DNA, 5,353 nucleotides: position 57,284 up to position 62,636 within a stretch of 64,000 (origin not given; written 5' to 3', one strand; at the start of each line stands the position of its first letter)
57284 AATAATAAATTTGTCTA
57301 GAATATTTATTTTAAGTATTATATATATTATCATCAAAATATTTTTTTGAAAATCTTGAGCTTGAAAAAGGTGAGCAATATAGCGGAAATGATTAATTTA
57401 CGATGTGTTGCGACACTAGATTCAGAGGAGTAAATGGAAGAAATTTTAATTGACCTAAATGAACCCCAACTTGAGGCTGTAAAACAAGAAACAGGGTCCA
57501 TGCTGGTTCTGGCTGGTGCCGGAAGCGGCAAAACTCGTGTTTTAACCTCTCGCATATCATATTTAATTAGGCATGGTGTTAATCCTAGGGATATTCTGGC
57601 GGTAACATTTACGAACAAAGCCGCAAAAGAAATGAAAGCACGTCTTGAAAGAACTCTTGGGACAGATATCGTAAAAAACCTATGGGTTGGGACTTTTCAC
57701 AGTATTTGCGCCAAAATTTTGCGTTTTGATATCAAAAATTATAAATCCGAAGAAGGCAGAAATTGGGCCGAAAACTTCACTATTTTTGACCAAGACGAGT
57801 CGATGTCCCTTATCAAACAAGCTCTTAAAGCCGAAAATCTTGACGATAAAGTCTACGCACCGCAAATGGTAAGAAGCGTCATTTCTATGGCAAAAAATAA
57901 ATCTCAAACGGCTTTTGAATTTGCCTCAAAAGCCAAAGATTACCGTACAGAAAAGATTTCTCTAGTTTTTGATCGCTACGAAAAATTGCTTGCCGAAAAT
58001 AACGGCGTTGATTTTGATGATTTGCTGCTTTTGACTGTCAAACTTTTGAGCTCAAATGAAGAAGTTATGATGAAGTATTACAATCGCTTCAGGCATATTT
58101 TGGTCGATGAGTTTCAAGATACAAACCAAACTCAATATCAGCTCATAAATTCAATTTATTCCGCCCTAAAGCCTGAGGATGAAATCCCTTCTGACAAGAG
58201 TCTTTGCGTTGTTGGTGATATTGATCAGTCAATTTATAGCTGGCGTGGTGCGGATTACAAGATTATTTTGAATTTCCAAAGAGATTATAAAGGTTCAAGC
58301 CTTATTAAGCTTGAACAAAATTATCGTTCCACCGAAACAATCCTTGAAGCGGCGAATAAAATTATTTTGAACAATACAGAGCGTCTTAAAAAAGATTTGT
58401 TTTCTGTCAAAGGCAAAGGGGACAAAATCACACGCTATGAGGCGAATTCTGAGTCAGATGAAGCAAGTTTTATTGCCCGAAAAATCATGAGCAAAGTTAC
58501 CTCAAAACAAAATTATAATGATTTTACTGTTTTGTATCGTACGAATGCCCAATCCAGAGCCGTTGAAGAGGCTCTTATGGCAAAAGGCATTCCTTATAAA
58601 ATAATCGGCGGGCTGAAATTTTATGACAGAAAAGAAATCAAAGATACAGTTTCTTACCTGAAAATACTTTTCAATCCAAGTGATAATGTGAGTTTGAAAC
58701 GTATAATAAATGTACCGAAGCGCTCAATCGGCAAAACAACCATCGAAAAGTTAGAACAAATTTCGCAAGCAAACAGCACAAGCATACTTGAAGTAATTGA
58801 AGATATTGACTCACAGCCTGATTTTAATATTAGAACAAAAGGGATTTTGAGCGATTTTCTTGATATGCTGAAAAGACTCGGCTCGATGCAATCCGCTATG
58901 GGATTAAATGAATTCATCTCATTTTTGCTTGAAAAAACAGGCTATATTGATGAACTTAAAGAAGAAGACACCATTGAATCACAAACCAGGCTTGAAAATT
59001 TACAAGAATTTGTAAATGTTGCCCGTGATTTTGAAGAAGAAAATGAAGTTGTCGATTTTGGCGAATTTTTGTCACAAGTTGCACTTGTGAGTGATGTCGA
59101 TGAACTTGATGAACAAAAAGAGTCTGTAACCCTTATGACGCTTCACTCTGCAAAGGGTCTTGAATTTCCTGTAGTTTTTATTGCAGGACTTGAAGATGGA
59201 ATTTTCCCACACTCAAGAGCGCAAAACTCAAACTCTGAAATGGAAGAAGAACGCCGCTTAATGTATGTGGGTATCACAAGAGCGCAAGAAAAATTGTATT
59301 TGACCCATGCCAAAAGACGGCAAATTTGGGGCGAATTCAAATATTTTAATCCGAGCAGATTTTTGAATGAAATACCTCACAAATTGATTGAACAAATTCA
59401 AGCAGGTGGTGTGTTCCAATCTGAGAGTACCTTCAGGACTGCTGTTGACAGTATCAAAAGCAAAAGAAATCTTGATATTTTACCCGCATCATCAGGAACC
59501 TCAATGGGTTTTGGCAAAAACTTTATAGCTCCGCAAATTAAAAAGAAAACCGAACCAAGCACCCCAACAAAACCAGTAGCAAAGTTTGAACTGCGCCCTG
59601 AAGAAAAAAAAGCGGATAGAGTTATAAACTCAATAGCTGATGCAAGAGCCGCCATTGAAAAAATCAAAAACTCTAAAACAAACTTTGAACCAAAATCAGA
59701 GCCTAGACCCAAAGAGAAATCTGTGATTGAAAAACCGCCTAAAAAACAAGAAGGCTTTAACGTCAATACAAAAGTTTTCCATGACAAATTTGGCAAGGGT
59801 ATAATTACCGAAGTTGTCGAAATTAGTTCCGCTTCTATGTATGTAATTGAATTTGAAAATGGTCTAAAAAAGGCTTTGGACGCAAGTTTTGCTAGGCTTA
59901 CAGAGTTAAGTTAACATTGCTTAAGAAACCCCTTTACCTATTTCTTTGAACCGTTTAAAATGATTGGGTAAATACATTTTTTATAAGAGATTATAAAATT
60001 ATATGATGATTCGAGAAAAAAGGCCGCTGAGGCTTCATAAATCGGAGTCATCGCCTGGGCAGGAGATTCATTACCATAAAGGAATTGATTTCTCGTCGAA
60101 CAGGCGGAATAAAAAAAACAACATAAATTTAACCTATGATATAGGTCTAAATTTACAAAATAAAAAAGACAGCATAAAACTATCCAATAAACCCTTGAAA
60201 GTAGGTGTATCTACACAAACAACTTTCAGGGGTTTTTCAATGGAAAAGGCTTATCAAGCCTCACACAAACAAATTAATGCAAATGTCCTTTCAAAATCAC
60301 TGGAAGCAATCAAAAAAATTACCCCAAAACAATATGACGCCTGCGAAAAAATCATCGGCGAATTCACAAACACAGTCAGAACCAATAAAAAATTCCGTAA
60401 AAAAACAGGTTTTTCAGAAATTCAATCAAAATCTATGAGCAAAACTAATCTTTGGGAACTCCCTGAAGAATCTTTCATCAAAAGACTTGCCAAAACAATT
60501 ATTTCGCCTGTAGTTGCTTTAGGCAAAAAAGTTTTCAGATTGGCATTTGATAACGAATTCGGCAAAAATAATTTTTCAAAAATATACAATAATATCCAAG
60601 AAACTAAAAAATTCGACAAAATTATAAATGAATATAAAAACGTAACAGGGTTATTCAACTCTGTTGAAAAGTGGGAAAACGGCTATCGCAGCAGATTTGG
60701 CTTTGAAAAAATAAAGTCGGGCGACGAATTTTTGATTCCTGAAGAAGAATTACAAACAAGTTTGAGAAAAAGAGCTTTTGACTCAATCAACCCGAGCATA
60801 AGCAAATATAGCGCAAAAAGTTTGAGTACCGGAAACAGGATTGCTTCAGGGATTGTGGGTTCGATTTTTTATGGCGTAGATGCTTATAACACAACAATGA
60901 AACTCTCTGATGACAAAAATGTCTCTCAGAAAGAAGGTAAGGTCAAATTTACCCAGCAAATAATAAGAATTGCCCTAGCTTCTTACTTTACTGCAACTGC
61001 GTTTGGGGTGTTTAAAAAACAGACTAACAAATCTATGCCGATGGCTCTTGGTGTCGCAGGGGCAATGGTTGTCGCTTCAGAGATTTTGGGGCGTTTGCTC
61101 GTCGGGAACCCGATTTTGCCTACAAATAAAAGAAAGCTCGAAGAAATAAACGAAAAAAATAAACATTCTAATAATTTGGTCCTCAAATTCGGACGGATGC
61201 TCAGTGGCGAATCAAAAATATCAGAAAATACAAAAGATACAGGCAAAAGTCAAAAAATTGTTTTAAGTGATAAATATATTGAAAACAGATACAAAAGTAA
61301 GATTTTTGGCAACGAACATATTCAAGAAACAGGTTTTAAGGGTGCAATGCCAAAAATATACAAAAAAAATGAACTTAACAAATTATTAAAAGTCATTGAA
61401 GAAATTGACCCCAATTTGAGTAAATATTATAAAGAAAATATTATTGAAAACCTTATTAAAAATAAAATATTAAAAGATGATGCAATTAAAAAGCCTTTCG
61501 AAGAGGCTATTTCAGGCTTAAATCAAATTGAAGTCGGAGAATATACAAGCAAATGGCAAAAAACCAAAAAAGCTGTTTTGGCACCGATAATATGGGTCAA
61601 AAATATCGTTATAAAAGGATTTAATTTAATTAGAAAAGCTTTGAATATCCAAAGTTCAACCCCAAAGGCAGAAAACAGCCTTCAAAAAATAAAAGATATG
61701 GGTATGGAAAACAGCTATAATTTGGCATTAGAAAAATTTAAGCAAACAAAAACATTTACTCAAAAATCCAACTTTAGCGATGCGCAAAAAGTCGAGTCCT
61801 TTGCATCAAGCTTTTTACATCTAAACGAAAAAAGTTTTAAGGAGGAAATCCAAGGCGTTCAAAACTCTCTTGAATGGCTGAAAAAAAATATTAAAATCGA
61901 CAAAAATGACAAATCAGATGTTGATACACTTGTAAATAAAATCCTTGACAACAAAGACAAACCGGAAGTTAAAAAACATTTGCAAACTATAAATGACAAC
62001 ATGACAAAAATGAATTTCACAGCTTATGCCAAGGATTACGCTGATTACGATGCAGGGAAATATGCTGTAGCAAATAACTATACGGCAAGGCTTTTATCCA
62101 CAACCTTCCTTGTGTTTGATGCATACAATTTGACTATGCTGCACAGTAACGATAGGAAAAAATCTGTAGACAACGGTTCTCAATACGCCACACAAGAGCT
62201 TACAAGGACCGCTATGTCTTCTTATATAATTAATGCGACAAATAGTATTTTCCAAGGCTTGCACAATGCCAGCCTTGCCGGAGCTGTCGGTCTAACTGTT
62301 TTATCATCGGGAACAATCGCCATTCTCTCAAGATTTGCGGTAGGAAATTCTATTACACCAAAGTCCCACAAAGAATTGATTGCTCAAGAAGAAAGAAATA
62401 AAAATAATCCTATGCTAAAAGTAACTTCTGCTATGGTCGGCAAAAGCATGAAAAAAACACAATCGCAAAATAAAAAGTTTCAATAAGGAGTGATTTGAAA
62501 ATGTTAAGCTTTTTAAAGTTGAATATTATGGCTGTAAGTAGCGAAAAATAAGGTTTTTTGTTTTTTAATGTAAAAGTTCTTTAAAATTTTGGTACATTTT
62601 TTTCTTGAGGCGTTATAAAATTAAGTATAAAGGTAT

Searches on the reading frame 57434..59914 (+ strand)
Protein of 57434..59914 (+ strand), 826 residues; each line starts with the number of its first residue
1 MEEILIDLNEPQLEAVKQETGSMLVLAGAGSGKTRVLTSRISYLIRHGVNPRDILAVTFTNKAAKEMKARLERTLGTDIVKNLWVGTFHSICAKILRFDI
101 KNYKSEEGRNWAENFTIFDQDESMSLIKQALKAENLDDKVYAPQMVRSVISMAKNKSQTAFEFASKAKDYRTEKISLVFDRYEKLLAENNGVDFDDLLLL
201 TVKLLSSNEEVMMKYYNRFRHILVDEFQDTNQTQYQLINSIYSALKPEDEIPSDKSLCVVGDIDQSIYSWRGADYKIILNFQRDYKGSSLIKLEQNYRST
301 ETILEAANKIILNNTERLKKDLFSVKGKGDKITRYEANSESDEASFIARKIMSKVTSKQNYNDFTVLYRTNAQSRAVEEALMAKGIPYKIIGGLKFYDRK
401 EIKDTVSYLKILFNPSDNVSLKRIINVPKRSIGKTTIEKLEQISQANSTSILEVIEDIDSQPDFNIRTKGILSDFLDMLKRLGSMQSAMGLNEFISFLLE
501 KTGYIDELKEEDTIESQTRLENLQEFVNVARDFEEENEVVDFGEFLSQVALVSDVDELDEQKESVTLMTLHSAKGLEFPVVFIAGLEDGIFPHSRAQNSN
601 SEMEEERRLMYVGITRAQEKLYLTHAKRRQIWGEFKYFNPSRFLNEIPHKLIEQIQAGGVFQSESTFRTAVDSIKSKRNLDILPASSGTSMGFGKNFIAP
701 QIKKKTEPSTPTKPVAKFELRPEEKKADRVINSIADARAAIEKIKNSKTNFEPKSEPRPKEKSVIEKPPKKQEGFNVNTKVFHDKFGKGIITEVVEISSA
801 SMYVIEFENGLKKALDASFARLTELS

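Call 7: search_protein_families(library=pfam, proteins=[window:57434-59914:+], max_evalue=0.01)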
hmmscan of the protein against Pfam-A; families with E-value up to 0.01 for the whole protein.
window:57434-59914:+ (826 aa): 8 families
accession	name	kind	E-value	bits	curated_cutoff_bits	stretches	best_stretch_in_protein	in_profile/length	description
PF00580.27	UvrD-helicase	-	1.4e-85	287.7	23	1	8-286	1-271/271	UvrD/REP helicase N-terminal domain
PF13361.12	UvrD_C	-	2e-83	281.1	25.6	1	291-627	1-349/350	UvrD-like helicase C-terminal domain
PF13245.12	AAA_19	-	1e-21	77.9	25.1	1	12-269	1-132/134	AAA domain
PF13538.12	UvrD_C_2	-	3.7e-11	43.1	27.4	1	565-624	2-52/52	UvrD-like helicase C-terminal domain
PF01443.25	Viral_helicase1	-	0.00013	22.3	21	0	548-623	160-226/228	Viral superfamily 1 RNA helicase core domain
PF13087.12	AAA_12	-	0.00027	21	27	0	537-623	110-190/195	AAA domain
PF13604.12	AAA_30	-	0.00044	20.5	27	1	8-72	2-67/191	AAA domain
PF13086.12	AAA_11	-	0.0021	18.3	27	1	8-226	2-221/257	AAA domain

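Call 8: search_protein_families(library=ncbifam, proteins=[window:57434-59914:+], max_evalue=0.01)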
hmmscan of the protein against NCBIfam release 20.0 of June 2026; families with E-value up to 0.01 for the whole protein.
window:57434-59914:+ (826 aa): 15 families
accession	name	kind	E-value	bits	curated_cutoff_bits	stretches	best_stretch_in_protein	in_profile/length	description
TIGR01073.1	pcrA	equivalog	1.1e-257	857.2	911.2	2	5-668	2-651/725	DNA helicase PcrA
NF008743.0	PRK11773.1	equivalog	1.3e-204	681.6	965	2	3-667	5-656/720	DNA helicase II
TIGR01075.1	uvrD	equivalog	3.3e-194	647.1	1144.45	2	5-662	2-646/715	DNA helicase II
TIGR01074.1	rep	equivalog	7.3e-181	602.8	951.45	1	8-674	2-660/668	DNA helicase Rep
NF008172.0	PRK10919.1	equivalog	2.6e-140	468.8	1168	1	8-656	3-642/673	DNA helicase Rep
TIGR02785.1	addA_Gpos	equivalog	8.7e-62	209.3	707.65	4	115-310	281-479/1234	helicase-exonuclease AddAB subunit AddA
NF008276.0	PRK11054.1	equivalog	1.2e-52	179.4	543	3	135-331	351-536/684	DNA helicase IV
TIGR02784.1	addA_alphas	equivalog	5.9e-47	160.7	860.75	4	138-313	309-495/1138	double-strand break repair helicase AddA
TIGR00609.1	recB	equivalog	5.5e-46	157.2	696.05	3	97-319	243-465/1175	exodeoxyribonuclease V subunit beta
NF010485.0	PRK13909.1-2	equivalog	1.7e-41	142.4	650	2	113-583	215-629/909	RecB-like helicase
NF010487.0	PRK13909.1-4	equivalog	6.5e-40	137.2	759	3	118-430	219-543/924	RecB-like helicase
NF010484.0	PRK13909.1-1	equivalog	1.2e-19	69.6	1074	2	180-311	301-435/945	RecB-like helicase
NF010486.0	PRK13909.1-3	equivalog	1.3e-17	63.1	1109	2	188-335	298-446/921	RecB-like helicase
NF008128.0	PRK10876.1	equivalog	1.1e-16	59.8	1697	1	188-313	345-463/1181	exodeoxyribonuclease V subunit beta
NF041254.1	motor_HelR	exception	0.00021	19.7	750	0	187-312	490-600/706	RNA polymerase recycling motor ATPase HelR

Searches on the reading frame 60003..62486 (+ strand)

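Call 7: search_protein_families(library=pfam, proteins=[window:60003-62486:+], max_evalue=0.01)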
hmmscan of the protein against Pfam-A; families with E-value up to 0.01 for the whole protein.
window:60003-62486:+ (827 aa): 0 families

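Call 8: search_protein_families(library=ncbifam, proteins=[window:60003-62486:+], max_evalue=0.01)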
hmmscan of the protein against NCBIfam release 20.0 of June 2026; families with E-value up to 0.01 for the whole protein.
window:60003-62486:+ (827 aa): 1 family
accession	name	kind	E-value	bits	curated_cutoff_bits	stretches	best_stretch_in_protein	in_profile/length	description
NF038051.2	MamC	equivalog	0.0086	16.4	100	0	282-352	12-82/97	magnetosome protein MamC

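Call 77: search_protein_families(library=phrogs, proteins=[window:60003-62486:+], max_evalue=0.01)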
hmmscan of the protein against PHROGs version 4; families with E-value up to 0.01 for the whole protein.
window:60003-62486:+ (827 aa): 0 families

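Call 78: search_protein_families(library=padloc, proteins=[window:60003-62486:+], max_evalue=0.01)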
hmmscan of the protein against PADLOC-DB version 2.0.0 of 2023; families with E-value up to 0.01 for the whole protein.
window:60003-62486:+ (827 aa): 0 families
